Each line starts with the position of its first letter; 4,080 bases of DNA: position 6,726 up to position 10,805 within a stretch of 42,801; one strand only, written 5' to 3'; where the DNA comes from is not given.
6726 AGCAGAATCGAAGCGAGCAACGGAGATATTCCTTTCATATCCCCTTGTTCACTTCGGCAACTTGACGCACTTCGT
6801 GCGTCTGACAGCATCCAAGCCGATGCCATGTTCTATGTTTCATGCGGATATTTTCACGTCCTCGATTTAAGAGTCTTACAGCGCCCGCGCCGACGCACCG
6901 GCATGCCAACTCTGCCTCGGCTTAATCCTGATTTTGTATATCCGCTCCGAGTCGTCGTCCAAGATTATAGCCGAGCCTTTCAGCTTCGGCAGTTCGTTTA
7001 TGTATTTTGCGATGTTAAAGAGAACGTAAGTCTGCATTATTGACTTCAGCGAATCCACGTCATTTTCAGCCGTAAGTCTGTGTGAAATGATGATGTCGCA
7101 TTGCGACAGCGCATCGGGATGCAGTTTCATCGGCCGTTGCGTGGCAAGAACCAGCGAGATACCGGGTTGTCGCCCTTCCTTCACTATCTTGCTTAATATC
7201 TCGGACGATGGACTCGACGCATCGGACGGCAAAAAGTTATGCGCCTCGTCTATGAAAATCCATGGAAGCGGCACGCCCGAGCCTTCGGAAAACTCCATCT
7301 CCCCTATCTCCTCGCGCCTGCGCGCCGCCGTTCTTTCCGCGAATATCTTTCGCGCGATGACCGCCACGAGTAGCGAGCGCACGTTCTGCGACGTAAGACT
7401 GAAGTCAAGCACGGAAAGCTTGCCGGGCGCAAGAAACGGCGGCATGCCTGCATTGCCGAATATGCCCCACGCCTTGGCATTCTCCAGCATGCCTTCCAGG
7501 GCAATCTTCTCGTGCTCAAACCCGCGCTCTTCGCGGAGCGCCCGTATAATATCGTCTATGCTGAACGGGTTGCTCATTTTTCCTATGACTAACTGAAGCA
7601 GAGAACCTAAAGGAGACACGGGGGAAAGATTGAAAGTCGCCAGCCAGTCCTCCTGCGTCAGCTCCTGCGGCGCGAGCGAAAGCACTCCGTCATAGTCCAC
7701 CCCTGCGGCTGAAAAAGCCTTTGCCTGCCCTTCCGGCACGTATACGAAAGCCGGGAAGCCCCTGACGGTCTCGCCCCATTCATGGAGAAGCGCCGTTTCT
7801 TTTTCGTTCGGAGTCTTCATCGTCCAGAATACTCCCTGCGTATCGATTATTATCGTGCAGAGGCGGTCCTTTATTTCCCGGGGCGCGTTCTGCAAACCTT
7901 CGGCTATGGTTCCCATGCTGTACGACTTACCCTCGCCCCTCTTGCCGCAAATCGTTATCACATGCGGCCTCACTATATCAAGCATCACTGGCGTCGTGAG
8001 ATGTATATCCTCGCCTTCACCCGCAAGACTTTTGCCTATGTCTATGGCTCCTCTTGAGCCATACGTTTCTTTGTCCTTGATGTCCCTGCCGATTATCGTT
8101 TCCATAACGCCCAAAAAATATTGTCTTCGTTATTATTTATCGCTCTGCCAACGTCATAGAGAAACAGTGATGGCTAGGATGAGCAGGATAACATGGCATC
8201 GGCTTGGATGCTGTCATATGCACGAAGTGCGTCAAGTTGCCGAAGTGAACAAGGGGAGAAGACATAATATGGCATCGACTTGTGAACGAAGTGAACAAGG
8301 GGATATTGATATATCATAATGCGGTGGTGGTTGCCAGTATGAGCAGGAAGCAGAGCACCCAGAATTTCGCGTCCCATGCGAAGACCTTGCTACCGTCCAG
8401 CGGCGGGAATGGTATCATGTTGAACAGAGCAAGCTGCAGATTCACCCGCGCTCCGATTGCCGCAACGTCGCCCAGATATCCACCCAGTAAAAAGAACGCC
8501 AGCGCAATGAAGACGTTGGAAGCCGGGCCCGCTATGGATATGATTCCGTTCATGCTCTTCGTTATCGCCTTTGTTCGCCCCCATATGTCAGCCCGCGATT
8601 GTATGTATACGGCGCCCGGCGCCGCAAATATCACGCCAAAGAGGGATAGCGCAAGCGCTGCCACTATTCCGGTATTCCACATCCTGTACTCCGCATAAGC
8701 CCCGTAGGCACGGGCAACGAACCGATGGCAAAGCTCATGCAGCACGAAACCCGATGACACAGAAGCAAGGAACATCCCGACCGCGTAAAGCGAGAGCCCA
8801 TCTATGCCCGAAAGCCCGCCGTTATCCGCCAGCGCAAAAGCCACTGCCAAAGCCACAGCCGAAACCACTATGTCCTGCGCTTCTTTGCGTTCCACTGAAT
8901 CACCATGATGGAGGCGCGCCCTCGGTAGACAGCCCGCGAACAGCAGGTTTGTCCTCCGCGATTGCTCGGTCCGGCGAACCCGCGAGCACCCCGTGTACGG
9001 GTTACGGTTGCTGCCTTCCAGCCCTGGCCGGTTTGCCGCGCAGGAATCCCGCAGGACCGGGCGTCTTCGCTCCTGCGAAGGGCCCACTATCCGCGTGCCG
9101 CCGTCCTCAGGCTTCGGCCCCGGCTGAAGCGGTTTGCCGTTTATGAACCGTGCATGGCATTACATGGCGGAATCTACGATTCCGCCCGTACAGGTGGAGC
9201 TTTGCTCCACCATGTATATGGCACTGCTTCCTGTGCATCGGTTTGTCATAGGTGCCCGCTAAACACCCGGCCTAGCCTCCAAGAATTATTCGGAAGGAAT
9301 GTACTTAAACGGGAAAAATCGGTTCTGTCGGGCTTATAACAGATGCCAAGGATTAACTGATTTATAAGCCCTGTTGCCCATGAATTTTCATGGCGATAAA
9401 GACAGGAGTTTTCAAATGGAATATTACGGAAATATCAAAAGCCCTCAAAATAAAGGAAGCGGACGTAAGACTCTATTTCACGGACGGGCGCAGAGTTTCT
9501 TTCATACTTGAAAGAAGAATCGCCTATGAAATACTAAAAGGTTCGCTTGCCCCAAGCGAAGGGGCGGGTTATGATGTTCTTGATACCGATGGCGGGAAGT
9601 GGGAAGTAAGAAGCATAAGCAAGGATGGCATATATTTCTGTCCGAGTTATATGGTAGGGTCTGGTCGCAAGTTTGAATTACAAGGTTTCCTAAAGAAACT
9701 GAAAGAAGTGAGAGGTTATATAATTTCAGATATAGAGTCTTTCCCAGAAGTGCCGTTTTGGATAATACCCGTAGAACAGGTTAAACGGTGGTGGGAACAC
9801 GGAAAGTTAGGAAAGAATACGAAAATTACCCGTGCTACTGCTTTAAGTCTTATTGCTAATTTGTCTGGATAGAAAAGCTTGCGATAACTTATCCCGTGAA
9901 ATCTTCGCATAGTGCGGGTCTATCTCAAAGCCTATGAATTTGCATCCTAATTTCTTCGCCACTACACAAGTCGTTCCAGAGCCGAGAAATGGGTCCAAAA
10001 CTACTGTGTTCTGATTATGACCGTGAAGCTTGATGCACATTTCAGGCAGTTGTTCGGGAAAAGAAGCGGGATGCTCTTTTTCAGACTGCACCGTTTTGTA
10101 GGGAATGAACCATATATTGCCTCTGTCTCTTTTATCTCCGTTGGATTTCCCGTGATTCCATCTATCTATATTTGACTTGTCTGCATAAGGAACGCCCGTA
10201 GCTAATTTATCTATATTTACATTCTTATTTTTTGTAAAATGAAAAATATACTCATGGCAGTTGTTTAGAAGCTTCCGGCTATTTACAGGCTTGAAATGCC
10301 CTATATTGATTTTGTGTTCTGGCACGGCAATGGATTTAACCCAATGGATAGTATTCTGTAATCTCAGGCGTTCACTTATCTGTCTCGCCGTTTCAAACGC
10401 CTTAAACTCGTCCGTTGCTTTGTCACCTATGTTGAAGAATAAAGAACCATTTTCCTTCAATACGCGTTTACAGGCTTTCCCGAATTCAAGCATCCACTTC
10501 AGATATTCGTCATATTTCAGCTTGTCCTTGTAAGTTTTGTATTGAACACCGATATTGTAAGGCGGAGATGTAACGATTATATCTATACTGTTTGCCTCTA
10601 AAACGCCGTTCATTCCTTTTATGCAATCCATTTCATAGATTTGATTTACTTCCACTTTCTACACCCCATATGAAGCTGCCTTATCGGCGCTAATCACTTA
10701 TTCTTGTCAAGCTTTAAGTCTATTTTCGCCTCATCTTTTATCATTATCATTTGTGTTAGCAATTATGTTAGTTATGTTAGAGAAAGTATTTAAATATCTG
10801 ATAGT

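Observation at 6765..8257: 66-bp near-perfect inverted repeat brackets the HerA-like ATPase gene and doubles as the 5' leader of a LamG pilin gene (possible invertible segment)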

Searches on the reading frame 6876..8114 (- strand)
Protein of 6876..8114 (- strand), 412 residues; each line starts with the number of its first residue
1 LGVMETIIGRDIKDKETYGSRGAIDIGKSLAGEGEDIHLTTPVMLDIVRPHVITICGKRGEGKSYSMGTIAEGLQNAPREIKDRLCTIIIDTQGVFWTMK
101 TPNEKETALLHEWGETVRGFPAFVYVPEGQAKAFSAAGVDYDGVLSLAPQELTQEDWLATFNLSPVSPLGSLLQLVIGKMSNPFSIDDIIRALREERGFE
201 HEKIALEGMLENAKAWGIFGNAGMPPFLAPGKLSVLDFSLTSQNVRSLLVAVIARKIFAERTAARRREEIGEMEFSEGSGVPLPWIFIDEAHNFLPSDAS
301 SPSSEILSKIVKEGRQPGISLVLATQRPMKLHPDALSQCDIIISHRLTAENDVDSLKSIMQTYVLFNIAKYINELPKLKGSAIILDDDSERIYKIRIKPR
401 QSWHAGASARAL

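Call 8: search_protein_families(library=pfam, proteins=[window:6876-8114:-], max_evalue=0.01)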
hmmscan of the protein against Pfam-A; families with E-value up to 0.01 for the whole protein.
window:6876-8114:- (412 aa): 4 families
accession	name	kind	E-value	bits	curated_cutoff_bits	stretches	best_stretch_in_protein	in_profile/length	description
PF01935.23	DUF87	-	1.4e-06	29.1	23.2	1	26-198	3-145/220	Helicase HerA, central domain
PF05872.18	HerA_C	-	0.00013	21.2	22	1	286-375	261-354/502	Helicase HerA-like C-terminal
PF00004.35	AAA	-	0.00016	22.6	21.2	1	282-344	58-128/131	ATPase family associated with various cellular activities (AAA)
PF13401.12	AAA_22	-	0.0011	19.7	27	0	52-91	7-33/130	AAA domain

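Call 17: find_encoding_contigs(protein=window:6876-8114:-, flank=10000, max_places=10)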
Protein window:6876-8114:- (412 aa): no gene with exactly this product is on record in the collection.

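Call 18: find_encoding_contigs(protein=window:6876-8105:-, flank=10000, max_places=10)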
Protein window:6876-8105:- (409 aa): 10 contigs read that carry it; 10 places shown.
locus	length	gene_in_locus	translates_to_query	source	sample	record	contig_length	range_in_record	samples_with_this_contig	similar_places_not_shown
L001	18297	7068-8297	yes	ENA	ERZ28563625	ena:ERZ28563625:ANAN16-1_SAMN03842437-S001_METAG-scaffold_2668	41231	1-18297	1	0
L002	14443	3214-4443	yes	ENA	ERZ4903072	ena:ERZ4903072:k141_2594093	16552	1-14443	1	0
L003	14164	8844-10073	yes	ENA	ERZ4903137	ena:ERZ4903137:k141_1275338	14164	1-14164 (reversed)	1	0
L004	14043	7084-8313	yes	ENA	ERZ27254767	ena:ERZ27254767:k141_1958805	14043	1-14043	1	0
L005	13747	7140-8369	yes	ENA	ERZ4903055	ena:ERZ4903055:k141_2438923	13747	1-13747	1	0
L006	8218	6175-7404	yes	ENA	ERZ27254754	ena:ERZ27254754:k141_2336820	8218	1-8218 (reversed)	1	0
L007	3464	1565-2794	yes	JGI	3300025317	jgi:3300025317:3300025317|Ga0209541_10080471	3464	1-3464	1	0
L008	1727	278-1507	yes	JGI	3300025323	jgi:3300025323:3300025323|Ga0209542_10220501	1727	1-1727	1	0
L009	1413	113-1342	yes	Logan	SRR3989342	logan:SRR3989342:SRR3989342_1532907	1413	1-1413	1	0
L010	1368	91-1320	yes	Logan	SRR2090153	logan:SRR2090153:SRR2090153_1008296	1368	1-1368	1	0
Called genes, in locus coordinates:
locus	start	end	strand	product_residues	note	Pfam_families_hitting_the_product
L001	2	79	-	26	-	?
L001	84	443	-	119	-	PF10083:DUF2321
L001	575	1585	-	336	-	PF00465:Fe-ADH, PF13685:Fe-ADH_2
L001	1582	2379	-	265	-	-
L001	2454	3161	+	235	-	PF01255:Prenyltransf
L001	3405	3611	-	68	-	-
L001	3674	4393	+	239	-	PF01135:PCMT, PF08704:GCD14, PF05175:MTS (faint), PF13847:Methyltransf_31, PF13649:Methyltransf_25 (weak)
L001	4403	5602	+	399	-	PF22023:Pus10_THUMP_arc, PF21238:Pus10_C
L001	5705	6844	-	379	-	PF13385:Laminin_G_3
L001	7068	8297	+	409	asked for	PF01935:DUF87 (weak)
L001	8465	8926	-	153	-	PF02163:Peptidase_M50 (faint)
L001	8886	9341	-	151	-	-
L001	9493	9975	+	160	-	-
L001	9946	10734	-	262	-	PF01170:UPF0020 (faint), PF01555:N6_N4_Mtase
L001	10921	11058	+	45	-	-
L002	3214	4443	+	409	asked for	PF01935:DUF87 (weak)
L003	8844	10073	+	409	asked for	PF01935:DUF87 (weak)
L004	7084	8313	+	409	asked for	PF01935:DUF87 (weak)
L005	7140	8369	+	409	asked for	PF01935:DUF87 (weak)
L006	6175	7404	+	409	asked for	PF01935:DUF87 (weak)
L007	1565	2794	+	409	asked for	PF01935:DUF87 (weak)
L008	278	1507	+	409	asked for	PF01935:DUF87 (weak)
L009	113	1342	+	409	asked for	PF01935:DUF87 (weak)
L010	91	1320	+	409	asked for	PF01935:DUF87 (weak)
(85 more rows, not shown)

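Call 19: find_related_loci(query=window:6876-8105:-, collection=genome_contigs, flank=6000)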
Query window:6876-8105:- (409 aa) in genome_contigs; peptide patterns used: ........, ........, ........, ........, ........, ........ (x = any residue, [..] = any of these).
373 stretches matched a pattern; 304 encode a relative of the query (tblastn E <= 1e-3); the best 80 are kept; 80 distinct loci.
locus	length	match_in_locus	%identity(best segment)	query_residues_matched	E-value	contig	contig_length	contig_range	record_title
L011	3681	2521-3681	86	1-387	0e+0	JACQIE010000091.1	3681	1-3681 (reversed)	MAG: Candidatus Aenigmatarchaeota archaeon isolate NC_groundwater_1117_Ag_S-0.1um_51_28 S_p1_S3_coassembly_k141_2236667,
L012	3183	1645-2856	61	2-405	0e+0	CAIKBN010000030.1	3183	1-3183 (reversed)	uncultured archaeon isolate AlinenSediments_bin-3679 genome assembly, contig: bin-3679:030/178, whole genome shotgun seq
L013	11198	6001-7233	60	2-409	4e-170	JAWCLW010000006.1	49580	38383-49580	MAG: Candidatus Aenigmatarchaeota archaeon isolate JZ-2_201705_bins_247 JZ-2_201705_bins_247_scaffold_6, whole genome sh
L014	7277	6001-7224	59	2-409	1e-168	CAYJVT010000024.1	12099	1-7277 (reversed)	MAG TPA_asm: uncultured archaeon isolate ERP125453_co1_377 genome assembly, contig: NODE_5916_length_12099_cov_16.322152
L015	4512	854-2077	57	2-409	1e-171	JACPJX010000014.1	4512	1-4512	MAG: Candidatus Aenigmatarchaeota archaeon isolate NC_groundwater_479_Ag_S-0.1um_50_8 S35_SO-1_scaffold_25078, whole gen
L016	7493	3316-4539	57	2-409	7e-165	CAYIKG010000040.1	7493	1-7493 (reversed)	MAG TPA_asm: uncultured archaeon isolate ERP119705_co24_1010 genome assembly, contig: NODE_15469_length_7493_cov_4.97795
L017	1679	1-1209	57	7-409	1e-178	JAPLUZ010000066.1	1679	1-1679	MAG: Candidatus Aenigmatarchaeota archaeon isolate LacPavin_0920_SED5_MAG_42_9 LacPavin_0920_SED5_scaffold_2547003, whol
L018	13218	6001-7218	60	2-409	2e-162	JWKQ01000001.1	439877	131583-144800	MAG: archaeon GW2011_AR5 QT00_C0001, whole genome shotgun sequence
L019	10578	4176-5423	53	2-409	8e-158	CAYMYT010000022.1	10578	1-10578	MAG TPA_asm: uncultured archaeon isolate SRP124282_co5_38 genome assembly, contig: NODE_733_length_10578_cov_17.631189,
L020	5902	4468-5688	57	1-408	1e-156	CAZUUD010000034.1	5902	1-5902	MAG TPA_asm: uncultured archaeon isolate SRP141552_co1_148 genome assembly, contig: NODE_7070_length_5902_cov_32.860441,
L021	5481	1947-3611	57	2-409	7e-151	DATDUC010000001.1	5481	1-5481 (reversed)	MAG TPA_asm: archaeon isolate SMAG_U8047 k141_2343674, whole genome shotgun sequence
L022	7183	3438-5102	60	2-409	8e-149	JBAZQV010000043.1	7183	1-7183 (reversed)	MAG: Candidatus Aenigmatarchaeota archaeon isolate SO_2017_SWC_7 scaffold_8918_c1_LP-4_2017, whole genome shotgun sequen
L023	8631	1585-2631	61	61-409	3e-148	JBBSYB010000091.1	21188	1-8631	MAG: Candidatus Aenigmatarchaeota archaeon isolate H43-bin179_1 H43_bin179_1_000000000091, whole genome shotgun sequence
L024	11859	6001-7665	57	2-409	3e-148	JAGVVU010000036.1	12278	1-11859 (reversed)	MAG: Candidatus Aenigmatarchaeota archaeon isolate RIFCSPLOWO2_01_FULL_48_10 rifcsplowo2_01_scaffold_39021, whole genome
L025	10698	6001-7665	57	2-409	2e-147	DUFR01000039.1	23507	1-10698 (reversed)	MAG TPA_asm: Candidatus Aenigmatarchaeota archaeon isolate UBA10154 contig_11920, whole genome shotgun sequence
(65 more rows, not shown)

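Call 57: search_protein_families(library=ncbifam, proteins=[window:6876-8105:-], max_evalue=0.01)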
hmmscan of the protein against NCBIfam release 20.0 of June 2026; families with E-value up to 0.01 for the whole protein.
window:6876-8105:- (409 aa): 7 families
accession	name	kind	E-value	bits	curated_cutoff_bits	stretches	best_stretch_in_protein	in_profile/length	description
NF042944.1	HerA_antiphage_2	equivalog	1.3e-16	60.5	850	1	230-382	379-530/576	anti-phage-associated helicase HerA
NF042943.1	HerA_antiphage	equivalog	2.7e-12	46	800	1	284-359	438-517/566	anti-phage-associated helicase HerA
NF040819.1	helicase_HerA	equivalog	1.4e-10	40.3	970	1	282-351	405-474/561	DNA double-strand break repair helicase HerA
NF040937.1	HerA_Thermprot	equivalog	3.3e-08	32.4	800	1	229-344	308-414/487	DNA double-strand break repair helicase HerA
NF053655.1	CedD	equivalog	1.3e-05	24.1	600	1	283-382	423-513/527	DNA-translocating ATPase CedD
NF033849.1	ser_rich_anae_1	subfamily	0.00055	17.4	650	1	282-352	1020-1098/1163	serine-rich protein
NF041017.1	DNA_import_CedB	equivalog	0.0095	14.6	700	0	283-325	476-516/590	DNA import protein CedB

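Call 58: search_solved_structures(query=window:6876-8105:-, max_evalue=0.01)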
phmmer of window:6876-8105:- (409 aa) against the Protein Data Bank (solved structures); distinct sequences matched with E-value up to 0.01: 9.
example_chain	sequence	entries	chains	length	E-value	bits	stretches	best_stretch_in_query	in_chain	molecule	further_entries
8xau_A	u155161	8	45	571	2.6e-14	56.1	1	229-385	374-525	ATP-binding protein | HerA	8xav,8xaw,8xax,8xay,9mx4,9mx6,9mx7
9c1m_M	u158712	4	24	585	3.6e-11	45.8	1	225-359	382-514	ATP-binding protein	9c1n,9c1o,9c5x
8ziq_M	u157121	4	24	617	3.8e-11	45.7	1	224-358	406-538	HerA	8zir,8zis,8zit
9x1l_A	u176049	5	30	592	7.4e-10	41.5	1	282-351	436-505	DNA helicase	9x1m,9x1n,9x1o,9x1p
8j4u_M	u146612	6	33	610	2.8e-09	39.6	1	265-379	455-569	Nucleoside triphosphate hydrolase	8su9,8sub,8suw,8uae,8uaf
8wiv_A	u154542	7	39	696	1.5e-08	37.2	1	231-376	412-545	Helicase HerA central domain-containing protein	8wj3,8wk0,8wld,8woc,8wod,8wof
8yho_A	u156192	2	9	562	2.2e-06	30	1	284-356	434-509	DUF87 domain-containing protein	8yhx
8wet_A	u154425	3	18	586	4.3e-06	29.1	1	283-361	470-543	TdpA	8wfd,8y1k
4d2i_A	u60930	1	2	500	2.5e-05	26.5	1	269-340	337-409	HERA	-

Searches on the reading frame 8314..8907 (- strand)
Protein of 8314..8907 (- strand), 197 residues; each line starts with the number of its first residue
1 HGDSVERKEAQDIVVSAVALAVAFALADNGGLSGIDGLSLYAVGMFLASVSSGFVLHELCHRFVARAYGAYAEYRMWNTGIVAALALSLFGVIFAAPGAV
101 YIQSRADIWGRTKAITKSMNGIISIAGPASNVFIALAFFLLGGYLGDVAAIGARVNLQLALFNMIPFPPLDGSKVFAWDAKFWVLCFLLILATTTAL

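Call 8: search_protein_families(library=pfam, proteins=[window:8314-8907:-], max_evalue=0.01)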
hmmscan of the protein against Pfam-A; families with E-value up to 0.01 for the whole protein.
window:8314-8907:- (197 aa): 1 family
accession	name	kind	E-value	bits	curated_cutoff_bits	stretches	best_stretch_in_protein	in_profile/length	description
PF02163.28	Peptidase_M50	-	1.4e-09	38.1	27.2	2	150-176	164-190/221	Peptidase family M50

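Call 40: find_encoding_contigs(protein=window:8314-8868:-, flank=3000, max_places=10)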
Protein window:8314-8868:- (184 aa): 2 contigs read that carry it; 1 place shown.
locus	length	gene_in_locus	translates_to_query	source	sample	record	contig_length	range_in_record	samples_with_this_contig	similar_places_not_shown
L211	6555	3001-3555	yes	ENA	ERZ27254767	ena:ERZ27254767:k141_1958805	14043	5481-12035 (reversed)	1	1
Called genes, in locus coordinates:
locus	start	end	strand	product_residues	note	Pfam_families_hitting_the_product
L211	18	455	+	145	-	-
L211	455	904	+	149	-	-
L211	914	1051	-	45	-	-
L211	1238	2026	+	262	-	PF01170:UPF0020 (faint), PF01555:N6_N4_Mtase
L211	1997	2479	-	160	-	-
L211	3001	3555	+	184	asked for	PF02163:Peptidase_M50 (faint)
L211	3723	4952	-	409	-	PF01935:DUF87 (weak)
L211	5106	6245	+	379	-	PF13385:Laminin_G_3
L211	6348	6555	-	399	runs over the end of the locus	PF22023:Pus10_THUMP_arc, PF21238:Pus10_C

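Call 57: search_protein_families(library=ncbifam, proteins=[window:8314-8868:-], max_evalue=0.01)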
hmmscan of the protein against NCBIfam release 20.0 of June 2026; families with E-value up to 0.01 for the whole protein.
window:8314-8868:- (184 aa): 2 families
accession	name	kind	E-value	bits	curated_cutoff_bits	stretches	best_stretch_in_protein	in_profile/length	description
NF041501.1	cola_mem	domain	0.00058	19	150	1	144-175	237-268/312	FGLLP motif-containing membrane protein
NF041824.1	daptide_HExxH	equivalog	0.0033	16.6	300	0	108-159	226-276/379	daptide biosynthesis intramembrane metalloprotease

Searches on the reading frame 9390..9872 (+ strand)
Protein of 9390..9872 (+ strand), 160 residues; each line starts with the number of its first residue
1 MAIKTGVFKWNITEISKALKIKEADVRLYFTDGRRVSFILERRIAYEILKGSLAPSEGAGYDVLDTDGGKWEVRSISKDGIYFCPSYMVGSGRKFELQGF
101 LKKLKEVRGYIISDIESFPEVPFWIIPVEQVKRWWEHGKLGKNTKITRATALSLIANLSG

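Call 8: search_protein_families(library=pfam, proteins=[window:9390-9872:+], max_evalue=0.01)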
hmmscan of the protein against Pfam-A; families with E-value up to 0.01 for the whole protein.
window:9390-9872:+ (160 aa): 0 families

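Call 37: search_protein_families(library=pfam, proteins=[window:9390-9872:+], max_evalue=0.01)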
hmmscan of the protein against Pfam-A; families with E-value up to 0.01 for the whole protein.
window:9390-9872:+ (160 aa): 0 families

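Call 41: find_encoding_contigs(protein=window:9390-9872:+, flank=3500, max_places=10)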
Protein window:9390-9872:+ (160 aa): 20 contigs read that carry it; 10 places shown.
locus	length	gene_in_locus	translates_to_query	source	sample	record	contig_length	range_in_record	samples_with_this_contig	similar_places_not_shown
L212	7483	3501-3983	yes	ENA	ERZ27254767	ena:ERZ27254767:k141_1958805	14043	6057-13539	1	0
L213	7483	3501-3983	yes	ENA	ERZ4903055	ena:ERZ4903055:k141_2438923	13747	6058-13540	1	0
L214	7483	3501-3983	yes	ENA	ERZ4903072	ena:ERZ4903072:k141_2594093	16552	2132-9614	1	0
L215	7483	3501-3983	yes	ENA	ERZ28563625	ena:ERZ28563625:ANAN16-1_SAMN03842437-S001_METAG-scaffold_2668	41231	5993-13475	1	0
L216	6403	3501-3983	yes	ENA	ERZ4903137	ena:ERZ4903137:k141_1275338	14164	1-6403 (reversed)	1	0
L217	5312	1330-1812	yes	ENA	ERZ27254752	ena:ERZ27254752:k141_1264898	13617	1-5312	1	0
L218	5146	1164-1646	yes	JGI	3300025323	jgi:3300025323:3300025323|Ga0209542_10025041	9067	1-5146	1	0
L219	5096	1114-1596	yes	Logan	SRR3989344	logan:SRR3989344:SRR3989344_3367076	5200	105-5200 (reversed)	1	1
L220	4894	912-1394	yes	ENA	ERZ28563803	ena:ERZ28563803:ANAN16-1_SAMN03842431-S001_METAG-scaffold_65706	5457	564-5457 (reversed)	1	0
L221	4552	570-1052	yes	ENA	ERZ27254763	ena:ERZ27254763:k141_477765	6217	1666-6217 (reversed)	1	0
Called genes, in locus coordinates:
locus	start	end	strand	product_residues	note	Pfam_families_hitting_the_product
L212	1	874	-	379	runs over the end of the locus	PF13385:Laminin_G_3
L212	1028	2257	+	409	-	PF01935:DUF87 (weak)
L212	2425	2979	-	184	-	PF02163:Peptidase_M50 (faint)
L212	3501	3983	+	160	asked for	-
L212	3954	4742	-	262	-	PF01170:UPF0020 (faint), PF01555:N6_N4_Mtase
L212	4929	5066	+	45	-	-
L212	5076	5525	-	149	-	-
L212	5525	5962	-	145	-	-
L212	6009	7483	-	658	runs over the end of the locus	?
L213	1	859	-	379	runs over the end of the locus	PF13385:Laminin_G_3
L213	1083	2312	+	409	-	PF01935:DUF87 (weak)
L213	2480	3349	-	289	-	PF02163:Peptidase_M50 (faint)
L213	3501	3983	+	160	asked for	-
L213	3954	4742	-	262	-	PF01170:UPF0020 (faint), PF01555:N6_N4_Mtase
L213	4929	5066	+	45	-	-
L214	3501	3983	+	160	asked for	-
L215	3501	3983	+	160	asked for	-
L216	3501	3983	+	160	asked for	-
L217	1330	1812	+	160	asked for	-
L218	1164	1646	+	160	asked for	-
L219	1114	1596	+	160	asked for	-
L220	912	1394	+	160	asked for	-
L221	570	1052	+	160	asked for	-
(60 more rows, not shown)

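Call 57: search_protein_families(library=ncbifam, proteins=[window:9390-9872:+], max_evalue=0.01)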
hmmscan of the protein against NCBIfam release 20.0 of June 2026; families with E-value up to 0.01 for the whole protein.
window:9390-9872:+ (160 aa): 0 families

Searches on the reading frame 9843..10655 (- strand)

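Call 8: search_protein_families(library=pfam, proteins=[window:9843-10655:-], max_evalue=0.01)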
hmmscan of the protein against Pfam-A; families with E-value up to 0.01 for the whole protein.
window:9843-10655:- (270 aa): 2 families
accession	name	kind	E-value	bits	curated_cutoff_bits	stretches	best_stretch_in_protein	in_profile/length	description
PF01555.25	N6_N4_Mtase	-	3e-56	191.3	26.7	1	24-253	1-219/221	DNA methylase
PF01170.24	UPF0020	-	8.1e-07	29.4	22.3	0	20-57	118-154/197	RMKL-like, methyltransferase domain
